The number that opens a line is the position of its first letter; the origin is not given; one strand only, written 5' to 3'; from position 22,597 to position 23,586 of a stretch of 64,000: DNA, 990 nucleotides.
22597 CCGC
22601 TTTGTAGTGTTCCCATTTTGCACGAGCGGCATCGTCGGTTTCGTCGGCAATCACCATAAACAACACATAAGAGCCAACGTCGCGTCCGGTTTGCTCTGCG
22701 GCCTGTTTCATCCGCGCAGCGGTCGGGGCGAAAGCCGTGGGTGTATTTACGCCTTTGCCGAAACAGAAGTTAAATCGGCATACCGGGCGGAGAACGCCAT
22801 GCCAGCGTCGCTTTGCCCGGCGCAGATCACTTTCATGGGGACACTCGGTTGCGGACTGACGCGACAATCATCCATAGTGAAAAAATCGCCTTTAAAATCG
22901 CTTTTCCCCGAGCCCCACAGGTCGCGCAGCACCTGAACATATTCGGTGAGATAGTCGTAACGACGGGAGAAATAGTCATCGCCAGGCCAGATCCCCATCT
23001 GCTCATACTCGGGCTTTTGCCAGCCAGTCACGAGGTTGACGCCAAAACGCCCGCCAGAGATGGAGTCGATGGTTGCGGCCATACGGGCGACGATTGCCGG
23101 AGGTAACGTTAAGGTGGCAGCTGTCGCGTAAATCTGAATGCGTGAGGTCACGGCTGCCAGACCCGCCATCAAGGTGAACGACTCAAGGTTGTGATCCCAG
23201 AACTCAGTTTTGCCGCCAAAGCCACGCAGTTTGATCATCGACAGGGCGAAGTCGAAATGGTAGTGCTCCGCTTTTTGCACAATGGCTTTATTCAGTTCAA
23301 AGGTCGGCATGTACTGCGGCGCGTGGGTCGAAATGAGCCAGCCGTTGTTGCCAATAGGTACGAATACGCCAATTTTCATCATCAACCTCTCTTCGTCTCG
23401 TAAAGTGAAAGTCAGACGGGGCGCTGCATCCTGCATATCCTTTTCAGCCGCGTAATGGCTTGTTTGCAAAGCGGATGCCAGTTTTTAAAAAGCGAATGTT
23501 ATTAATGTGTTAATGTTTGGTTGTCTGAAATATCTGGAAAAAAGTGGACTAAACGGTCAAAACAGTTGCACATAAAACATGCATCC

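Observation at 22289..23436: rutA is split by an apparent 1-bp deletion in a T-run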

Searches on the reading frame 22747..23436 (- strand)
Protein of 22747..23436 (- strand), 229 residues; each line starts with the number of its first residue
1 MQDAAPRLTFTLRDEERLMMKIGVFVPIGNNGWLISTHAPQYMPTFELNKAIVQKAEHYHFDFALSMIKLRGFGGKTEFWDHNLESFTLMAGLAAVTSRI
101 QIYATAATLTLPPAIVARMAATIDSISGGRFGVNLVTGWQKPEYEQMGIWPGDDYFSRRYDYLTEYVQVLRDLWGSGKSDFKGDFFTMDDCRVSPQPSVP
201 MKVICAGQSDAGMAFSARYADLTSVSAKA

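Call 4: search_protein_families(proteins=[window:22747-23436:-], library=ncbifam)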
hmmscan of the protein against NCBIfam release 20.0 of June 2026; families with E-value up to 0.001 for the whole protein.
window:22747-23436:- (229 aa): 25 families
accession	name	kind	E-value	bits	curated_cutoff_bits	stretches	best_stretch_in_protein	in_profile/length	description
TIGR03612.1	RutA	equivalog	3.4e-131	437.9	498.3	1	20-224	1-205/355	pyrimidine utilization protein A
TIGR04021.1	LLM_DMSO2_sfnG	equivalog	6.1e-34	117.9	382.95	1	23-223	4-200/350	dimethylsulfone monooxygenase SfnG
TIGR03619.1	F420_Rv2161c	subfamily_domain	6.3e-27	94.7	166.9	1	75-221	35-178/247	TIGR03619 family F420-dependent LLM class oxidoreductase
TIGR03560.1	F420_Rv1855c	subfamily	4.6e-26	92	231.4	1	45-225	11-193/227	TIGR03560 family F420-dependent LLM class oxidoreductase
TIGR03860.1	FMN_nitrolo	subfamily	1.2e-24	86.9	279.7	1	31-177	13-163/422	NtaA/DmoA family FMN-dependent monooxygenase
TIGR03557.1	F420_G6P_family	subfamily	1.1e-20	74.1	210.4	1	85-223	48-185/316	TIGR03557 family F420-dependent LLM class oxidoreductase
TIGR03565.1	alk_sulf_monoox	equivalog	1e-17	64.2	518.2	1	85-221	54-189/346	FMNH2-dependent alkanesulfonate monooxygenase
TIGR03571.1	lucif_BA3436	subfamily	1.3e-17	64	303.9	1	20-218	11-199/304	TIGR03571 family LLM class oxidoreductase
TIGR03621.1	F420_MSMEG_2516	subfamily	5.1e-17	61.9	213.15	1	87-227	43-177/295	TIGR03621 family F420-dependent LLM class oxidoreductase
NF001939.1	PRK00719.1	subfamily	8.5e-16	57.7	510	1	86-221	55-189/373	alkanesulfonate monooxygenase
TIGR04020.1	seco_metab_LLM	subfamily_domain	1.7e-11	43.8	244.45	1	89-210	56-176/341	MupA/Atu3671 family FMN-dependent luciferase-like monooxygenase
TIGR03856.1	F420_MSMEG_2906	subfamily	8e-11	42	243.7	1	39-152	8-120/249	LLM class F420-dependent oxidoreductase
TIGR03554.1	F420_G6P_DH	equivalog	1.8e-10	40.3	420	1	82-209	48-178/331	glucose-6-phosphate dehydrogenase (coenzyme-F420)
TIGR04024.1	F420_NP1902A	hypoth_equivalog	3.1e-09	36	345.4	1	85-221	41-174/330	TIGR04024 family LLM class F420-dependent oxidoreductase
TIGR03885.1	flavin_revert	hypoth_equivalog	4.9e-09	35.8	398.7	1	89-221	52-180/315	TIGR03885 family FMN-dependent LLM class oxidoreductase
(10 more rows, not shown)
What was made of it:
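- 22747..23436 (-): N-terminal reading: 221 native codons (M1-D221), 8 aberrant codons (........) and the TAA stop at 22749-22747. The start used by RefSeq (MKIGVF) is at 23379. TIGR03612 model positions 1-205, 437.9 bits, below the 498.3 cut-off (call 4).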

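Call 14: list_cluster_members(proteins=[window:22750-23436:-, window:22750-23382:-, window:22750-23379:-, window:22750-23469:-, window:22292-22711:-, window:22292-22867:-, window:22292-22657:-, window:22292-22666:-])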
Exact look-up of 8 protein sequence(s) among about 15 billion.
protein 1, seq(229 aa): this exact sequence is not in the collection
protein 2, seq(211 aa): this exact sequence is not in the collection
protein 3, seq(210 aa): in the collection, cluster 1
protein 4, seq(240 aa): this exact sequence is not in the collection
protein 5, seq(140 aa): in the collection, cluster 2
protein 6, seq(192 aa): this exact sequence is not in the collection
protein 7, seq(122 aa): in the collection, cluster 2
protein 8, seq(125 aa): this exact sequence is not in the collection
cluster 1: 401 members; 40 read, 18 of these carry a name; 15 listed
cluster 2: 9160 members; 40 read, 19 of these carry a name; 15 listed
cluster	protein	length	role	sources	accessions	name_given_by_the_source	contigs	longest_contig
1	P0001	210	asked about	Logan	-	-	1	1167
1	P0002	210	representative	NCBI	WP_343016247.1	LLM class flavin-dependent oxidoreductase, partial [Escherichia coli]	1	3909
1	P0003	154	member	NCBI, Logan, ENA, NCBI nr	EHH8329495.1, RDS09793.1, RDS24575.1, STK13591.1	LLM class flavin-dependent oxidoreductase, partial [Escherichia coli] | LLM class flavin-dependent oxidoreductase [Escherichia coli]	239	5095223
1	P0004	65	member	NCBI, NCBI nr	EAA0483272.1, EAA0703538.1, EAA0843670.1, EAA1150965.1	hypothetical protein D6Z97_13190, partial [Shigella boydii] | hypothetical protein [Shigella flexneri]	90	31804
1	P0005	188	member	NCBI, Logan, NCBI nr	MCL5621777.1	LLM class flavin-dependent oxidoreductase, partial [Escherichia coli] | LLM class flavin-dependent oxidoreductase [Escherichia coli]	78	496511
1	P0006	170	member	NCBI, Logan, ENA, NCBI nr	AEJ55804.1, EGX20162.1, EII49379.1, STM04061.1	luciferase family domain protein [Escherichia coli UMNF18]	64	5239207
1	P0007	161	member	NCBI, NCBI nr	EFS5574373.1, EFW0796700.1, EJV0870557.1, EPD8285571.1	LLM class flavin-dependent oxidoreductase, partial [Shigella sonnei] | LLM class flavin-dependent oxidoreductase [Shigella sonnei]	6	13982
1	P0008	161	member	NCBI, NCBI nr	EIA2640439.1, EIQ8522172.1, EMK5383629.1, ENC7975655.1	LLM class flavin-dependent oxidoreductase, partial [Shigella sonnei] | LLM class flavin-dependent oxidoreductase [Shigella sonnei]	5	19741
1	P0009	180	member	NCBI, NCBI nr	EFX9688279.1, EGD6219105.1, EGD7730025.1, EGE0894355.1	hypothetical protein DM232_13450, partial [Shigella sonnei] | LLM class flavin-dependent oxidoreductase [Shigella sonnei]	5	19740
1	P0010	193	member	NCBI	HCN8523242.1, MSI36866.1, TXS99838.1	TPA: LLM class flavin-dependent oxidoreductase, partial [Escherichia coli]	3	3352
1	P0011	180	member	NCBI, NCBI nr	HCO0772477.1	TPA: LLM class flavin-dependent oxidoreductase, partial [Escherichia coli] | LLM class flavin-dependent oxidoreductase [Escherichia coli]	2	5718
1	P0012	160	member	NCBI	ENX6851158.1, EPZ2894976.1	LLM class flavin-dependent oxidoreductase, partial [Shigella sonnei]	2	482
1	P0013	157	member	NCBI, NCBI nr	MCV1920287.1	LLM class flavin-dependent oxidoreductase, partial [Escherichia coli] | LLM class flavin-dependent oxidoreductase [Escherichia coli]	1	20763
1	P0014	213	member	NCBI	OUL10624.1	hypothetical protein B0698_24975, partial [Escherichia coli]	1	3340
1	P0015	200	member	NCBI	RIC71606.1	LLM class flavin-dependent oxidoreductase, partial [Escherichia coli]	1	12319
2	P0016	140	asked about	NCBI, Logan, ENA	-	-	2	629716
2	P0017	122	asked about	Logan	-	-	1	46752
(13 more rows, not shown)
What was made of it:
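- Tried and rejected: I looked up eight possible fragment products by exact sequence (call 14).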

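Call 15: find_encoding_contigs(protein=P0001, flank=10000, max_places=10)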
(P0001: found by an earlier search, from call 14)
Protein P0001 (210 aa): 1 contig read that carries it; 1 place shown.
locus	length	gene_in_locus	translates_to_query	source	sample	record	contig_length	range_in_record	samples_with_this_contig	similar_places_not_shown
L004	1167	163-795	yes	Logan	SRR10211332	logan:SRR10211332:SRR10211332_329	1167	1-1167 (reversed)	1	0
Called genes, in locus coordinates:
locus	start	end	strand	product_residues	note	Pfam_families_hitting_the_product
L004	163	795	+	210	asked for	PF00296:Bac_luciferase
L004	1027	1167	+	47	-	?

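Call 16: find_encoding_contigs(protein=P0016, flank=10000, max_places=10)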
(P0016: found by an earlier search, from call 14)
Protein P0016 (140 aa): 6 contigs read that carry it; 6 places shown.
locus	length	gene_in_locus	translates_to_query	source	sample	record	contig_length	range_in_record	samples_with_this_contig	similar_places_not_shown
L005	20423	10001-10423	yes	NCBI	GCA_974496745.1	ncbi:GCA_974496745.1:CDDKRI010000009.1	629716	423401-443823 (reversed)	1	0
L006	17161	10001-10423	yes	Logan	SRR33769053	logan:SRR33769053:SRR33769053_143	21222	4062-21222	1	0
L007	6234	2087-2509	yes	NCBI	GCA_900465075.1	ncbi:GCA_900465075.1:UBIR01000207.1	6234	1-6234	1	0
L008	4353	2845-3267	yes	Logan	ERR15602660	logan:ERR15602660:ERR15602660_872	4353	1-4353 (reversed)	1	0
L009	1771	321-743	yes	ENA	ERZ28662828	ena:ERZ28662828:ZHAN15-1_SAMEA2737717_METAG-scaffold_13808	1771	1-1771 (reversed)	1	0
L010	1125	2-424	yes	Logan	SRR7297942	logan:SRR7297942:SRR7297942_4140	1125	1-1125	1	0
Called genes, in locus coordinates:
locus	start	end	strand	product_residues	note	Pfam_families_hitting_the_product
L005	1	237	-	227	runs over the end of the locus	PF04261:Dyp_perox_N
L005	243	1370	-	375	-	PF13473:Cupredoxin_1, PF09375:Peptidase_M75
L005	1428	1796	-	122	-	PF03239:FTR1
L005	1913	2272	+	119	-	-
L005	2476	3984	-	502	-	PF00474:SSF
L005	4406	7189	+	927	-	PF21775:PutA_1st, PF18327:PRODH, PF14850:Pro_dh-DNA_bdg, PF01619:Pro_dh, PF00171:Aldedh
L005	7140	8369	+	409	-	PF00171:Aldedh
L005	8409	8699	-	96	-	PF08362:TetR_C_3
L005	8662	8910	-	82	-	PF08362:TetR_C_3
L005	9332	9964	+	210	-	PF00296:Bac_luciferase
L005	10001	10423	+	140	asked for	-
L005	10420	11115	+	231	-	PF00857:Isochorismatase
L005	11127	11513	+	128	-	PF01042:Ribonuc_L-PSP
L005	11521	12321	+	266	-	PF00561:Abhydrolase_1, PF12146:Hydrolase_4, PF12697:Abhydrolase_6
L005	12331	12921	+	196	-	PF00881:Nitroreductase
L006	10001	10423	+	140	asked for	-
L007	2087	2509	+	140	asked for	-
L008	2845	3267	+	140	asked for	-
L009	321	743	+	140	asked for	-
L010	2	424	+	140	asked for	?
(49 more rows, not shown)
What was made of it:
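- In GCA_974496745.1, for example, putA, rutR, efeU and agp are also split (call 16).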

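Call 17: find_encoding_contigs(protein=P0017, flank=10000, max_places=10)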
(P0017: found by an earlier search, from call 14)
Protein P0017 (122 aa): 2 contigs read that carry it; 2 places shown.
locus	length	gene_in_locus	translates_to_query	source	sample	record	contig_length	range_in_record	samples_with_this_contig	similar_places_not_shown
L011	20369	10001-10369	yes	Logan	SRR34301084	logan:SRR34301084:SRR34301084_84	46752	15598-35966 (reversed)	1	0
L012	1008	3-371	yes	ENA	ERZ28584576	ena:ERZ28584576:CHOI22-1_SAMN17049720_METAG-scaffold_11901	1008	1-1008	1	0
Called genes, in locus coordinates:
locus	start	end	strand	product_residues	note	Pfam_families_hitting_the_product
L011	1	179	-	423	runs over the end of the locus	PF04261:Dyp_perox_N, PF20628:Dyp_perox_C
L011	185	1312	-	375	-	PF13473:Cupredoxin_1, PF09375:Peptidase_M75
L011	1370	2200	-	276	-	PF03239:FTR1, PF07690:MFS_1 (weak)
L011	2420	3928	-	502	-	PF00474:SSF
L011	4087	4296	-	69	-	-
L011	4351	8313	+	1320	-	PF21775:PutA_1st, PF18327:PRODH, PF14850:Pro_dh-DNA_bdg, PF01619:Pro_dh, PF00171:Aldedh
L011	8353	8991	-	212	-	PF00440:TetR_N, PF08362:TetR_C_3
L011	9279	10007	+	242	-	PF00296:Bac_luciferase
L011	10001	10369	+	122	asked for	-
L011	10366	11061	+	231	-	PF00857:Isochorismatase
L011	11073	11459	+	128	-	PF01042:Ribonuc_L-PSP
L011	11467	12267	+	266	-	PF00561:Abhydrolase_1, PF12146:Hydrolase_4, PF12697:Abhydrolase_6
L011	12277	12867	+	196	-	PF00881:Nitroreductase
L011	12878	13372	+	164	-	PF01613:Flavin_Reduct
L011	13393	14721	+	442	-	PF00860:Xan_ur_permease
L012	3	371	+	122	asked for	?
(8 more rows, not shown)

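Call 37: find_encoding_contigs(protein=P0003, flank=2500, max_places=6)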
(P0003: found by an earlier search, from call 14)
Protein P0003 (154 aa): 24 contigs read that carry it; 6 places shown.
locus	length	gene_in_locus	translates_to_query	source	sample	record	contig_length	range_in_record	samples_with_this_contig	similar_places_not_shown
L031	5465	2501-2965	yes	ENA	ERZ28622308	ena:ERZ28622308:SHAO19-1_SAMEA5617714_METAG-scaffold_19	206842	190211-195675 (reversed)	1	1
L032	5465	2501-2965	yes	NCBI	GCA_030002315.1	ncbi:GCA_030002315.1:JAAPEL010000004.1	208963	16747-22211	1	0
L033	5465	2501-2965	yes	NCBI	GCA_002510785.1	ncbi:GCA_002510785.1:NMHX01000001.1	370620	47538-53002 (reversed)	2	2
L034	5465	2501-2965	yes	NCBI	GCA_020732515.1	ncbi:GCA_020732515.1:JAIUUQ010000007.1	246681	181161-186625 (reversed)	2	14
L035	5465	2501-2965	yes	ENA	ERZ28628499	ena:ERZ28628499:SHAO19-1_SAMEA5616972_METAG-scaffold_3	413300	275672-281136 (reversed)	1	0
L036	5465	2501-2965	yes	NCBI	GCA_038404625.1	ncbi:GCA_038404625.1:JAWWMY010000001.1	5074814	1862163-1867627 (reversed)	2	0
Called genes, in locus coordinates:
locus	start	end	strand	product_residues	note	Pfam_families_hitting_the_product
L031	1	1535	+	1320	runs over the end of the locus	PF21775:PutA_1st, PF18327:PRODH, PF14850:Pro_dh-DNA_bdg, PF01619:Pro_dh, PF00171:Aldedh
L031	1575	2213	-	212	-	PF00440:TetR_N, PF08362:TetR_C_3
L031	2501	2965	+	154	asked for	PF00296:Bac_luciferase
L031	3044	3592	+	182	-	PF00296:Bac_luciferase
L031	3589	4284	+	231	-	PF00857:Isochorismatase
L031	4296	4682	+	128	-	PF01042:Ribonuc_L-PSP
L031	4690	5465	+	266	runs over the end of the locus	PF00561:Abhydrolase_1, PF12146:Hydrolase_4, PF12697:Abhydrolase_6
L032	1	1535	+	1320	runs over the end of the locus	PF21775:PutA_1st, PF18327:PRODH, PF14850:Pro_dh-DNA_bdg, PF01619:Pro_dh, PF00171:Aldedh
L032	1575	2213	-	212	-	PF00440:TetR_N, PF08362:TetR_C_3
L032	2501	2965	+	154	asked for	PF00296:Bac_luciferase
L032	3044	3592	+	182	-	PF00296:Bac_luciferase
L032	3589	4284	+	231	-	PF00857:Isochorismatase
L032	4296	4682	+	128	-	PF01042:Ribonuc_L-PSP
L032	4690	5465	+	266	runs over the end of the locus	PF00561:Abhydrolase_1, PF12146:Hydrolase_4, PF12697:Abhydrolase_6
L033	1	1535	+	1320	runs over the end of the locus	PF21775:PutA_1st, PF18327:PRODH, PF14850:Pro_dh-DNA_bdg, PF01619:Pro_dh, PF00171:Aldedh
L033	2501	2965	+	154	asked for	PF00296:Bac_luciferase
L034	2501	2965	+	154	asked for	PF00296:Bac_luciferase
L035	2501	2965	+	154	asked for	PF00296:Bac_luciferase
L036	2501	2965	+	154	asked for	PF00296:Bac_luciferase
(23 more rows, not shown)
